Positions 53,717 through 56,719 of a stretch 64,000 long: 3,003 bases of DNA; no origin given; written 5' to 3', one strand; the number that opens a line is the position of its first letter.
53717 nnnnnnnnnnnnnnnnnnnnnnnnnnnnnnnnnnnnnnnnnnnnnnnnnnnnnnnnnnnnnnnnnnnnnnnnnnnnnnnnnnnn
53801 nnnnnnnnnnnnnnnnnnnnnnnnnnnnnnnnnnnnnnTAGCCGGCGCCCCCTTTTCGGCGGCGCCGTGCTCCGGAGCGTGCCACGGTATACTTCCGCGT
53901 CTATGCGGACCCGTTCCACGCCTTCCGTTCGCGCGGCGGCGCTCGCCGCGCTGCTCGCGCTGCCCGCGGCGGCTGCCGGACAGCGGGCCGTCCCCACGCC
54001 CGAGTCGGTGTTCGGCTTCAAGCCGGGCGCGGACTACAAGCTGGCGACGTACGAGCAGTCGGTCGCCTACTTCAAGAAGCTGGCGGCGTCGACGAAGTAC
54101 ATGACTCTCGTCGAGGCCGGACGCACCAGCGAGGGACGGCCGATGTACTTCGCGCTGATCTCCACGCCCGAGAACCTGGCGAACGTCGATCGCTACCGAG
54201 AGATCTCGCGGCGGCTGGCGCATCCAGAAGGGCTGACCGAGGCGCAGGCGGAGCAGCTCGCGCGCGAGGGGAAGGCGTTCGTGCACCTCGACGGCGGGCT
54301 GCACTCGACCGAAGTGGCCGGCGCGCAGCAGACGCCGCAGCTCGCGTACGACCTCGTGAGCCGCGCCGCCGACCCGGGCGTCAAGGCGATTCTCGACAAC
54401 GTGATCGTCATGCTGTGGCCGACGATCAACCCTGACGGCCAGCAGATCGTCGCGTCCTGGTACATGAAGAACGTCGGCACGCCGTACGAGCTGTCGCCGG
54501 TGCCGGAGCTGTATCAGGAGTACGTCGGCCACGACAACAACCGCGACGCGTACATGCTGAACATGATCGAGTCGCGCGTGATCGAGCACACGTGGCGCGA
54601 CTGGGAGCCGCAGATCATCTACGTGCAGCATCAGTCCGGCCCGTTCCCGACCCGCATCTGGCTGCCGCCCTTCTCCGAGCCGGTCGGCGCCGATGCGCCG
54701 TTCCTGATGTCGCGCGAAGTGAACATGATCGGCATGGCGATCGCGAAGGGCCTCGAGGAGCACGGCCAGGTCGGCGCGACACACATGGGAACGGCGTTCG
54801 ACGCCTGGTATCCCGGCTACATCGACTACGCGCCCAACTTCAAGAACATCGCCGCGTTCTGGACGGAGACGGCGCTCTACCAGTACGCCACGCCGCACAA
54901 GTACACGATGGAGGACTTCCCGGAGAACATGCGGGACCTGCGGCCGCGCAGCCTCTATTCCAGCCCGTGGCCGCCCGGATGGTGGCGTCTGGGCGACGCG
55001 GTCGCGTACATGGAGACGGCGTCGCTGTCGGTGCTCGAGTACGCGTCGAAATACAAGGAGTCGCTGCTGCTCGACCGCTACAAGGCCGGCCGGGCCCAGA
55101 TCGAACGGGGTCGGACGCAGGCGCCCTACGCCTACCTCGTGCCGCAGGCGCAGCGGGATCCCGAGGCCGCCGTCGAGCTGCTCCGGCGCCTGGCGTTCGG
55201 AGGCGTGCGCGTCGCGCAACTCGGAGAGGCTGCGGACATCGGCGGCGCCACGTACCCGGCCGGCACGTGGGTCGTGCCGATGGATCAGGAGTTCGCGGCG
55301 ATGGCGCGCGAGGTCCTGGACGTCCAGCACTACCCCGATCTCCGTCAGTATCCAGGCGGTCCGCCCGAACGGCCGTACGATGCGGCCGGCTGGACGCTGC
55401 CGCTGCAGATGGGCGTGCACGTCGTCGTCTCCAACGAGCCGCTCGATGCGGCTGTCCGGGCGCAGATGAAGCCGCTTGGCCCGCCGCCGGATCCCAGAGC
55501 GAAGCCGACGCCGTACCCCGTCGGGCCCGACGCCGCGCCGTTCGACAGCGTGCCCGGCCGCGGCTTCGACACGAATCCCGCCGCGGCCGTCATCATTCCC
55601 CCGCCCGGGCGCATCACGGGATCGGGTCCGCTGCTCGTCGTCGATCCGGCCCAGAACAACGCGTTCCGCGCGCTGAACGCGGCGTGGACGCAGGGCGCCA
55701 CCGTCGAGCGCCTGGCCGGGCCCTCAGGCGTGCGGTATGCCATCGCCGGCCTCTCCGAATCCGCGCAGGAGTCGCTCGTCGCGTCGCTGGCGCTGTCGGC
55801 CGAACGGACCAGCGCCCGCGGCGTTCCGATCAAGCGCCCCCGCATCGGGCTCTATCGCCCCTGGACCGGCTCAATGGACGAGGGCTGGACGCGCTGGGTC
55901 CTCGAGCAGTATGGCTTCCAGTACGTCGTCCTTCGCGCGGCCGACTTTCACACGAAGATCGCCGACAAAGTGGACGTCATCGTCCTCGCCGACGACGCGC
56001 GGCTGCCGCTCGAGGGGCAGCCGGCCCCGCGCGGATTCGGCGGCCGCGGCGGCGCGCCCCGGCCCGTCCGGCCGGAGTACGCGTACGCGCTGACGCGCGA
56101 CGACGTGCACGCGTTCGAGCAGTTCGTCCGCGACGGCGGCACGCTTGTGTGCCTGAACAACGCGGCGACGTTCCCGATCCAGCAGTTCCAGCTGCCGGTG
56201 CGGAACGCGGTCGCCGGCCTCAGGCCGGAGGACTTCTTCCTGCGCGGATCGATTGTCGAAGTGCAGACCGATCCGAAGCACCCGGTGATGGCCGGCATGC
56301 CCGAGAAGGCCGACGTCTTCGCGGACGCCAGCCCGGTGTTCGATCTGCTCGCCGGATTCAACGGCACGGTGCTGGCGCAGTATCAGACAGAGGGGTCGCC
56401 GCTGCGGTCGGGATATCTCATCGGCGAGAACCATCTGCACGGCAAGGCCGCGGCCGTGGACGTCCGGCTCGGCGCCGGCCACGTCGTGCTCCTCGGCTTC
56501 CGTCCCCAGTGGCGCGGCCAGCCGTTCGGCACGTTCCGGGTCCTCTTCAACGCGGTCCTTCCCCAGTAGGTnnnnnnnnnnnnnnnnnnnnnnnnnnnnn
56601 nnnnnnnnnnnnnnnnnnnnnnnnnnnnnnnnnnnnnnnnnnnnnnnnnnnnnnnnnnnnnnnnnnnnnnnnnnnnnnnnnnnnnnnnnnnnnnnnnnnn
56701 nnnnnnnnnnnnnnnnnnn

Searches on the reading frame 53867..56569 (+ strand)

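Call 31: search_protein_families(library=pfam, proteins=[window:53867-56569:+], max_evalue=0.001)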
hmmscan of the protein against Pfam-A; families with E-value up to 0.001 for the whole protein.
window:53867-56569:+ (900 aa): 1 family
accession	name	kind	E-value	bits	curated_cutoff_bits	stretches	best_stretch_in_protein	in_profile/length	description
PF00246.29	Peptidase_M14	-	1.9e-16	61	21.6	1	67-201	3-116/286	Zinc carboxypeptidase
